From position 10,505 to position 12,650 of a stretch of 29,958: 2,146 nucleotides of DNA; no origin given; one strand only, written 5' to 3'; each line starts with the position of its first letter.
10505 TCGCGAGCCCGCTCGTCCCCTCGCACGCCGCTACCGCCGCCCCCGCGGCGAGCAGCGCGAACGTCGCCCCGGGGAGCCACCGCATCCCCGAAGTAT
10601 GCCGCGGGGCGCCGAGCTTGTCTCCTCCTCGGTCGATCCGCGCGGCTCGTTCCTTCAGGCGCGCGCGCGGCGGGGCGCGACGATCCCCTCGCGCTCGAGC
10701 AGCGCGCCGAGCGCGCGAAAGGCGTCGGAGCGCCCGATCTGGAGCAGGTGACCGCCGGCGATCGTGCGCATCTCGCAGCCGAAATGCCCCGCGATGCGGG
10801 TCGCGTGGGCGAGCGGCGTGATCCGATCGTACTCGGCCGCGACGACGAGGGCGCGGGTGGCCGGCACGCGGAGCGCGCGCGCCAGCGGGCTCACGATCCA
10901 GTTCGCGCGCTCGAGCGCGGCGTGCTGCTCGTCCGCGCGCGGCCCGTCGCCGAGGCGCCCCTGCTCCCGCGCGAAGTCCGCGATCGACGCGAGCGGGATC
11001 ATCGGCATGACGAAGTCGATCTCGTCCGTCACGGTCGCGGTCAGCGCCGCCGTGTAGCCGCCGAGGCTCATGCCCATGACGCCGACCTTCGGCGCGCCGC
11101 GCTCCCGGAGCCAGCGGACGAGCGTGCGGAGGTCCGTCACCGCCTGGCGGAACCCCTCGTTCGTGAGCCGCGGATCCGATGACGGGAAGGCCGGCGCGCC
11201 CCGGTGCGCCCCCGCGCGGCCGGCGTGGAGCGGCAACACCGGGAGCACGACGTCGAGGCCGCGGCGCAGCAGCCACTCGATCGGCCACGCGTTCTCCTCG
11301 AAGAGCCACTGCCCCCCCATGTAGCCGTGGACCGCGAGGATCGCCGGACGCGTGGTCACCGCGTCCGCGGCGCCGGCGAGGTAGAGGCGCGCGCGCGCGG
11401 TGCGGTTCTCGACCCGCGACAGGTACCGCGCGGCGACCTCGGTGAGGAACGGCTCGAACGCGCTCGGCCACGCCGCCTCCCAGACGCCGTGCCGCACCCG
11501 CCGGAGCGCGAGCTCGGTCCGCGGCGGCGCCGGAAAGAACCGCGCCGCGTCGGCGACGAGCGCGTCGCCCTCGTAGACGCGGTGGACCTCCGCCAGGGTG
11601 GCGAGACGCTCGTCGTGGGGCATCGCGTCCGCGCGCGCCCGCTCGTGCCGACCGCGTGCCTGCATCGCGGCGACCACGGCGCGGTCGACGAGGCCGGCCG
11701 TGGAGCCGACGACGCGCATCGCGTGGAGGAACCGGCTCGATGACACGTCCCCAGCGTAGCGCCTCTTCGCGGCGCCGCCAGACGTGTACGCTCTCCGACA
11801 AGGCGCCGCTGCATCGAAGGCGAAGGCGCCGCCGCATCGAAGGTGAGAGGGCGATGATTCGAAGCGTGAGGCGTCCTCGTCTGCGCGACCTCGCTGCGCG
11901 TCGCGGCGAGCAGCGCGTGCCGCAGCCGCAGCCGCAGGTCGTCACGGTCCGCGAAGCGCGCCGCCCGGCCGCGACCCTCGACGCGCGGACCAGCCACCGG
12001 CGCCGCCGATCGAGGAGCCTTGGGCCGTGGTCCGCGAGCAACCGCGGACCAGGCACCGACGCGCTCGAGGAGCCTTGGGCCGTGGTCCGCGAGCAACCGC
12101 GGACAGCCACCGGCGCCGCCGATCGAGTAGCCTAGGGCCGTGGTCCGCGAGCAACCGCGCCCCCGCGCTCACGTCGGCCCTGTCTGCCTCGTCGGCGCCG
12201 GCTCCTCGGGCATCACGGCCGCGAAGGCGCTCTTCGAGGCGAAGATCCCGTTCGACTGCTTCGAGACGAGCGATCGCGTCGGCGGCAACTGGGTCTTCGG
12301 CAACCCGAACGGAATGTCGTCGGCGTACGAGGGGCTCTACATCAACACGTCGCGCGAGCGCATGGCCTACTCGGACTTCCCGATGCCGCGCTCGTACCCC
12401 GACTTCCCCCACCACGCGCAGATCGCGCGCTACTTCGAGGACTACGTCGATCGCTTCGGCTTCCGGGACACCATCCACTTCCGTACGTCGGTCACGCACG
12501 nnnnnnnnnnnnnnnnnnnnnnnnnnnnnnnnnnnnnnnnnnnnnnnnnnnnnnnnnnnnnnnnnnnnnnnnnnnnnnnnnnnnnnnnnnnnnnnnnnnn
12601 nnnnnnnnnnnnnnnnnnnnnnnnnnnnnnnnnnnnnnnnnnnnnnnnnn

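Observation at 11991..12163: Three tandem ~57-nt hairpin-forming repeats in a divergent promoter region, the last supplying the FMO start codon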

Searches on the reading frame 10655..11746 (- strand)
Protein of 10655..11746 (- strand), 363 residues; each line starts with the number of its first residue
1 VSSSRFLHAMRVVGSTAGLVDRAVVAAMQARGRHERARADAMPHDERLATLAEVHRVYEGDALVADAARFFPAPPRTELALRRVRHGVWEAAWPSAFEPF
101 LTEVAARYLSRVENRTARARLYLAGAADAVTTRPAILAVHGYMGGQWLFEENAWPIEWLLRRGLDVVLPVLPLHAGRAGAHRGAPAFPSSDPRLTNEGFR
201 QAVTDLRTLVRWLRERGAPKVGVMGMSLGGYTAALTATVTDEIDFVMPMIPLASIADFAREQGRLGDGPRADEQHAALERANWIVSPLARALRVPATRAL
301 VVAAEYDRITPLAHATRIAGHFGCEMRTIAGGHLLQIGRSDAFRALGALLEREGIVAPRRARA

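Call 44: search_protein_families(library=pfam, proteins=[window:10655-11746:-], max_evalue=0.001)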
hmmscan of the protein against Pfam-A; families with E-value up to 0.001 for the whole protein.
window:10655-11746:- (363 aa): 5 families
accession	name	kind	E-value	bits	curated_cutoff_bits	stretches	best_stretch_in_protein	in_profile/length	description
PF09752.15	ABHD18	-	7.4e-06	25.8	21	1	204-250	160-206/351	Alpha/beta hydrolase domain containing 18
PF00561.26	Abhydrolase_1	-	2.2e-05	24.7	25.8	0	279-337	182-242/245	alpha/beta hydrolase fold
PF01738.24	DLH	-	0.0003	20.9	21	1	122-248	4-126/217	Dienelactone hydrolase family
PF12146.15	Hydrolase_4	-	0.00056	19.7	27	0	192-294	48-139/239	Serine aminopeptidase, S33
PF02129.25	Peptidase_S15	-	0.00072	19.8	23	0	198-264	72-142/262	X-Pro dipeptidyl-peptidase (S15 family)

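Call 45: find_encoding_contigs(protein=window:10655-11746:-, flank=1500, max_places=10)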
Protein window:10655-11746:- (363 aa): no gene with exactly this product is on record in the collection.

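Call 47: find_encoding_contigs(protein=window:10655-11719:-, flank=1500, max_places=10)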
Protein window:10655-11719:- (354 aa): 3 contigs read that carry it; 2 places shown.
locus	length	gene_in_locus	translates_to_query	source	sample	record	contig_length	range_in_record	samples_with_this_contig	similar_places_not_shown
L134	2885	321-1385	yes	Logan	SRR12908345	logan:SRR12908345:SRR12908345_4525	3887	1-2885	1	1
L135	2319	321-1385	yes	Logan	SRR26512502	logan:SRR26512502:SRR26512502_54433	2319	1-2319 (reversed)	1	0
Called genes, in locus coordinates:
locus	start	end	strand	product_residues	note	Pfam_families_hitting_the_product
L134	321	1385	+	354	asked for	PF00561:Abhydrolase_1 (faint), PF09752:ABHD18 (faint)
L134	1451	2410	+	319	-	-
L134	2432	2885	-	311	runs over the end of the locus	-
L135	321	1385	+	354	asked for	PF00561:Abhydrolase_1 (faint), PF09752:ABHD18 (faint)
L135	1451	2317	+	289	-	?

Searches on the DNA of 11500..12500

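Call 18: search_rna_families(source=window, start=11500, end=12500, threshold=evalue, max_evalue=1)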
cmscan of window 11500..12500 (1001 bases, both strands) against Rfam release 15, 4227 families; matches with E-value up to 1: 0.
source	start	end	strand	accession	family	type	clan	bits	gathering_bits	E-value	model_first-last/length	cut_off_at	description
